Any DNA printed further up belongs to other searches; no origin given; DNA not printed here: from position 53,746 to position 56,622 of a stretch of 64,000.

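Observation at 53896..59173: Both GRE paralogs carry non-canonical catalytic loops: Cys-Val-Asp thiyl loop and Lys-Val-Gly-Gly-Tyr glycyl loop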

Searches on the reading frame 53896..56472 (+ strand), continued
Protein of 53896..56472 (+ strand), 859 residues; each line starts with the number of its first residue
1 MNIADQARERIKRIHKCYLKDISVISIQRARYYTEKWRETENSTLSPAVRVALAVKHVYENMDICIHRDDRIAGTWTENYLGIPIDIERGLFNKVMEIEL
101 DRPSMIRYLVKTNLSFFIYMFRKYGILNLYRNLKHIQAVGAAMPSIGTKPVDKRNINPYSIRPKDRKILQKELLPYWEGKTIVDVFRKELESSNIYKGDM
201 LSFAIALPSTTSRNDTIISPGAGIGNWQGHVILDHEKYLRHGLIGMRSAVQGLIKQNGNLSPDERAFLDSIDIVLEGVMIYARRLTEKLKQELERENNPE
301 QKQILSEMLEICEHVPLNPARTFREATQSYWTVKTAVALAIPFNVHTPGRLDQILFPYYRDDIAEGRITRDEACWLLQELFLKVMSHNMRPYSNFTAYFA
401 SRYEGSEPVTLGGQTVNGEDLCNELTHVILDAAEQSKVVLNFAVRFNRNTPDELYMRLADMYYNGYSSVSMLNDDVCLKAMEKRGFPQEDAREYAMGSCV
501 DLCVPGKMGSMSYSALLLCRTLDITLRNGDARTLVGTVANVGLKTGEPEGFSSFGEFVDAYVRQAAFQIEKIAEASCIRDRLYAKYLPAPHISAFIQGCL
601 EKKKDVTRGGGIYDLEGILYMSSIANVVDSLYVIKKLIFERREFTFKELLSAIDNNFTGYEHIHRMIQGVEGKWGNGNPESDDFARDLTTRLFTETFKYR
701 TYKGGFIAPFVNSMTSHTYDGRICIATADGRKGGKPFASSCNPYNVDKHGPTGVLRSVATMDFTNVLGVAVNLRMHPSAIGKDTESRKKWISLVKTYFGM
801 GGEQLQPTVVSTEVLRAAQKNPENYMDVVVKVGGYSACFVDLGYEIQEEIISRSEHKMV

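Call 21: search_protein_representatives(protein=window:53896-56472:+)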
Query: 859 residues. Proteins with E-value up to 0.001 (for the whole library): 6515; up to 1e-10: 3658; up to 1e-30: 1748. The best 150 are listed.
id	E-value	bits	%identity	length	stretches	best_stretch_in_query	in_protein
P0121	5.4e-249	845.2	47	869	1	6-857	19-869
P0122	2.7e-248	842.9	44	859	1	5-857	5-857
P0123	2.3e-225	767.1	53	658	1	202-857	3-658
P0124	1.3e-161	556.2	48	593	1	8-573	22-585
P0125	4.9e-148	511.3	54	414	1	444-856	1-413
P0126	2.7e-142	492.3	60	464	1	385-736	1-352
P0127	2.6e-126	439.4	54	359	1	6-358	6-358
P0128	2.3e-124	432.9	58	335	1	526-857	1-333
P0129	3.5e-121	422.4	36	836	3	224-855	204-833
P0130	4.8e-120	418.7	46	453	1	5-441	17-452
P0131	5.6e-117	408.5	36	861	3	225-855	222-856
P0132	5.8e-113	395.2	35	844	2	217-856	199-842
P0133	6.5e-112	391.8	33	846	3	223-853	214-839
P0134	9.8e-111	387.9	33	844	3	225-856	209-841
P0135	7.5e-109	381.6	33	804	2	152-855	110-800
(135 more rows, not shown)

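Call 23: find_encoding_contigs(protein=P0001, flank=10000, max_places=2)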
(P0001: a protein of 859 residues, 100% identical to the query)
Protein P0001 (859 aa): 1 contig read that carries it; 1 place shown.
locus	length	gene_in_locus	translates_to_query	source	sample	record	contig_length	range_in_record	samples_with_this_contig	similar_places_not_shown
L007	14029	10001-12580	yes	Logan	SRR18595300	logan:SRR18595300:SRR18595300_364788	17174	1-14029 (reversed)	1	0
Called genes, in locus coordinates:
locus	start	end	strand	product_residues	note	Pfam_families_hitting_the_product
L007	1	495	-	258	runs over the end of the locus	-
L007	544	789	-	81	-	PF07927:HicA_toxin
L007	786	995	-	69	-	-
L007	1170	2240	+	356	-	PF03462:PCRF, PF00472:RF-1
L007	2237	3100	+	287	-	PF17827:PrmC_N, PF01170:UPF0020 (weak), PF06325:PrmA, PF05175:MTS, PF12847:Methyltransf_18 (weak), PF13847:Methyltransf_31, PF08242:Methyltransf_12 (weak), PF13649:Methyltransf_25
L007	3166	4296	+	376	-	PF01208:URO-D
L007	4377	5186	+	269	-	PF01012:ETF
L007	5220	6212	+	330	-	PF01012:ETF, PF00766:ETF_alpha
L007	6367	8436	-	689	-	PF00009:GTP_EFTU, PF22042:EF-G_D2, PF03144:GTP_EFTU_D2, PF14492:EFG_III, PF03764:EFG_IV, PF00679:EFG_C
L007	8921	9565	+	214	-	PF00440:TetR_N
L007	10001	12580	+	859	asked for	PF02901:PFL-like, PF01228:Gly_radical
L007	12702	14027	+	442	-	?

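Call 24: find_encoding_contigs(protein=P0021, flank=10000, max_places=2)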
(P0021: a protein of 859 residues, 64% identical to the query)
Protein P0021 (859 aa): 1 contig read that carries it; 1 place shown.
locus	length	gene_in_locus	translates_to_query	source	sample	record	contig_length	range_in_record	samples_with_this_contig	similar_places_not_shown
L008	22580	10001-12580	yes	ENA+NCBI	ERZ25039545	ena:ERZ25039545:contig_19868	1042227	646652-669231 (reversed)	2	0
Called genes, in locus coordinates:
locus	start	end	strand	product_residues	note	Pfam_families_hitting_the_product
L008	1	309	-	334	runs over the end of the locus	PF00356:LacI, PF01381:HTH_3 (weak), PF15943:YdaS_toxin (faint), PF00532:Peripla_BP_1, PF13407:Peripla_BP_4, PF13377:Peripla_BP_3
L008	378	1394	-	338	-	PF08240:ADH_N, PF16912:Glu_dehyd_C (weak), PF00107:ADH_zinc_N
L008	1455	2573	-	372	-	PF13183:Fer4_8, PF13534:Fer4_17 (weak), PF02754:CCG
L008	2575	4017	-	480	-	PF01565:FAD_binding_4, PF02913:FAD-oxidase_C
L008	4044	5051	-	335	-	PF01408:GFO_IDH_MocA, PF22725:GFO_IDH_MocA_C3, PF02894:GFO_IDH_MocA_C (weak)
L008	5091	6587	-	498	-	PF00370:FGGY_N, PF01869:BcrAD_BadFG (weak), PF02782:FGGY_C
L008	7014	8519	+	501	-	PF00070:Pyr_redox (faint), PF00890:FAD_binding_2 (faint), PF01266:DAO (weak), PF01593:Amino_oxidase, PF03486:HI0933_like (faint), PF07992:Pyr_redox_2 (faint), PF13450:NAD_binding_8, PF01266:DAO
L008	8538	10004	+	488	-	PF07690:MFS_1, PF13347:MFS_2, PF07690:MFS_1 (weak)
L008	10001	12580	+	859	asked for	PF02901:PFL-like, PF01228:Gly_radical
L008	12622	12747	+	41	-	-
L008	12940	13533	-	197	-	PF02830:V4R (weak)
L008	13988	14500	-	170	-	PF03241:HpaB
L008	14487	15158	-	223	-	PF11794:HpaB_N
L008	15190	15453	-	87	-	PF11794:HpaB_N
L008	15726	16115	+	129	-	PF00440:TetR_N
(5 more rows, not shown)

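Call 25: find_encoding_contigs(protein=P0014, flank=10000, max_places=2)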
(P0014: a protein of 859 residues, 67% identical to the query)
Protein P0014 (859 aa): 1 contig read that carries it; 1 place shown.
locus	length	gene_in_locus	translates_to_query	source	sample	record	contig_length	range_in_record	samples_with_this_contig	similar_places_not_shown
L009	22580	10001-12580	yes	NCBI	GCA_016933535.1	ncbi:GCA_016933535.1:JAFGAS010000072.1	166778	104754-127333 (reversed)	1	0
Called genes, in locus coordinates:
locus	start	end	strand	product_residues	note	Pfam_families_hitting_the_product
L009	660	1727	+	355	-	PF21088:MS_channel_1st (weak), PF00924:MS_channel_2nd, PF21082:MS_channel_3rd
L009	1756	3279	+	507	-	PF05552:MS_channel_1st_1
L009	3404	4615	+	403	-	PF21269:TreT_GT1, PF00534:Glycos_transf_1, PF13692:Glyco_trans_1_4, PF20706:GT4-conflict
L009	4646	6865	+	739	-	PF00982:Glyco_transf_20, PF08282:Hydrolase_3 (faint), PF02358:Trehalose_PPase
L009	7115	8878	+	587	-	PF00654:Voltage_CLC, PF00571:CBS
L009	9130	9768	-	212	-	PF00440:TetR_N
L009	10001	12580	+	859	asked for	PF02901:PFL-like, PF01228:Gly_radical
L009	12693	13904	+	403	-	PF00465:Fe-ADH, PF13685:Fe-ADH_2, PF25137:ADH_Fe_C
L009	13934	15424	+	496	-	PF00370:FGGY_N, PF02782:FGGY_C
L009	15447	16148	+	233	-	PF01791:DeoC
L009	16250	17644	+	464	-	PF13347:MFS_2, PF07690:MFS_1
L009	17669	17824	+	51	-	-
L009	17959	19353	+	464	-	PF13347:MFS_2, PF07690:MFS_1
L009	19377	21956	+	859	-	PF02901:PFL-like, PF01228:Gly_radical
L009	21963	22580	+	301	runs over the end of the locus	PF13187:Fer4_9 (faint), PF13353:Fer4_12 (faint), PF14697:Fer4_21 (faint), PF00037:Fer4 (weak), PF12837:Fer4_6 (weak), PF12838:Fer4_7 (weak), PF04055:Radical_SAM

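Call 26: find_encoding_contigs(protein=P0029, flank=10000, max_places=2)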
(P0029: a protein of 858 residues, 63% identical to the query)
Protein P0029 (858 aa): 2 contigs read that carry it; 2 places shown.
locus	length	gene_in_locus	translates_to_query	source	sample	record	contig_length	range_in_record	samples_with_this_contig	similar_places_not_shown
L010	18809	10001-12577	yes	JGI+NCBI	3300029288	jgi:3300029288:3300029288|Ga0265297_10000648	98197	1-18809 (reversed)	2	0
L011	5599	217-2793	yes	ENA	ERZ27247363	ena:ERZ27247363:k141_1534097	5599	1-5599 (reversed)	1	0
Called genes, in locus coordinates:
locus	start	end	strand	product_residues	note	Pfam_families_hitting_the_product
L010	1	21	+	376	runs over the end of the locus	PF01208:URO-D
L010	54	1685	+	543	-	PF00128:Alpha-amylase, PF16657:Malt_amylase_C (faint)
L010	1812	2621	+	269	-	PF01012:ETF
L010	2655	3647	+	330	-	PF01012:ETF, PF00766:ETF_alpha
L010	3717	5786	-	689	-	PF00009:GTP_EFTU, PF22042:EF-G_D2, PF03144:GTP_EFTU_D2, PF14492:EFG_III, PF03764:EFG_IV, PF00679:EFG_C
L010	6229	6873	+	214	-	PF00440:TetR_N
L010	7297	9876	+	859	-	PF02901:PFL-like, PF01228:Gly_radical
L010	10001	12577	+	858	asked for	PF02901:PFL-like, PF01228:Gly_radical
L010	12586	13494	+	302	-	PF13353:Fer4_12, PF12797:Fer4_2 (faint), PF00037:Fer4 (weak), PF13237:Fer4_10 (weak), PF14697:Fer4_21 (weak), PF12838:Fer4_7 (weak), PF13187:Fer4_9 (weak), PF04055:Radical_SAM, +1 more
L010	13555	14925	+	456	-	PF07690:MFS_1, PF13347:MFS_2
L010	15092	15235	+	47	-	-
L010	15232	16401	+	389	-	PF01208:URO-D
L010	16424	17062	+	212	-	PF02607:B12-binding_2, PF02310:B12-binding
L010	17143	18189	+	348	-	PF01208:URO-D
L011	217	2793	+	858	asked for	PF02901:PFL-like, PF01228:Gly_radical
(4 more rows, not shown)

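Call 27: find_encoding_contigs(protein=P0043, flank=10000, max_places=2)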
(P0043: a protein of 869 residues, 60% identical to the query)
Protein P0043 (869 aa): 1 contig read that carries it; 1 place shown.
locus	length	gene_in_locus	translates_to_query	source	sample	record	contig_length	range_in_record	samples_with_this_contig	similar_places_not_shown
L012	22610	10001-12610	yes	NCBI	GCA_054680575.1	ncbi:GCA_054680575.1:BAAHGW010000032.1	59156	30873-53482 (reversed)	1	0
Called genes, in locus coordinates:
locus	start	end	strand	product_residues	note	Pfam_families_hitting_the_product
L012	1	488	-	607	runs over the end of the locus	PF13231:PMT_2, PF00515:TPR_1 (weak), PF07719:TPR_2 (weak), PF13429:TPR_15 (weak), PF13181:TPR_8 (weak), PF14559:TPR_19, PF13432:TPR_16 (weak), PF14559:TPR_19, +10 more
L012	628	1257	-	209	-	-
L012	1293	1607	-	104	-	PF12837:Fer4_6 (faint), PF13237:Fer4_10 (faint), PF14697:Fer4_21 (weak), PF13187:Fer4_9 (weak), PF12838:Fer4_7 (weak), PF00037:Fer4, PF13484:Fer4_16 (weak)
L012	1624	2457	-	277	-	PF12797:Fer4_2 (faint), PF13484:Fer4_16 (faint), PF12837:Fer4_6 (faint), PF12838:Fer4_7, PF13187:Fer4_9 (weak), PF13237:Fer4_10, PF14697:Fer4_21, PF00037:Fer4, +1 more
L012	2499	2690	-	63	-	-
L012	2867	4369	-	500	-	PF01946:Thi4 (weak), PF01266:DAO, PF13450:NAD_binding_8 (faint)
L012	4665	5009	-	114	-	-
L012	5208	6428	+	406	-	PF12832:MFS_1_like, PF05977:MFS_3 (weak), PF07690:MFS_1, PF00083:Sugar_tr (weak), PF07690:MFS_1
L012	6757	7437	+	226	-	PF00440:TetR_N, PF13305:TetR_C_33 (weak)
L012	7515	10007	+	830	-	PF02901:PFL-like, PF01228:Gly_radical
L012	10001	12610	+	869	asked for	PF02901:PFL-like, PF01228:Gly_radical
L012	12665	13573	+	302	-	PF12797:Fer4_2 (faint), PF13353:Fer4_12, PF00037:Fer4 (weak), PF12837:Fer4_6 (faint), PF13237:Fer4_10 (weak), PF12838:Fer4_7, PF13187:Fer4_9, PF04055:Radical_SAM, +1 more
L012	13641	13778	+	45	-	-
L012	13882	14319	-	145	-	PF14539:DUF4442 (weak), PF03061:4HBT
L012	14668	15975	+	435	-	PF00501:AMP-binding, PF14535:AMP-binding_C_2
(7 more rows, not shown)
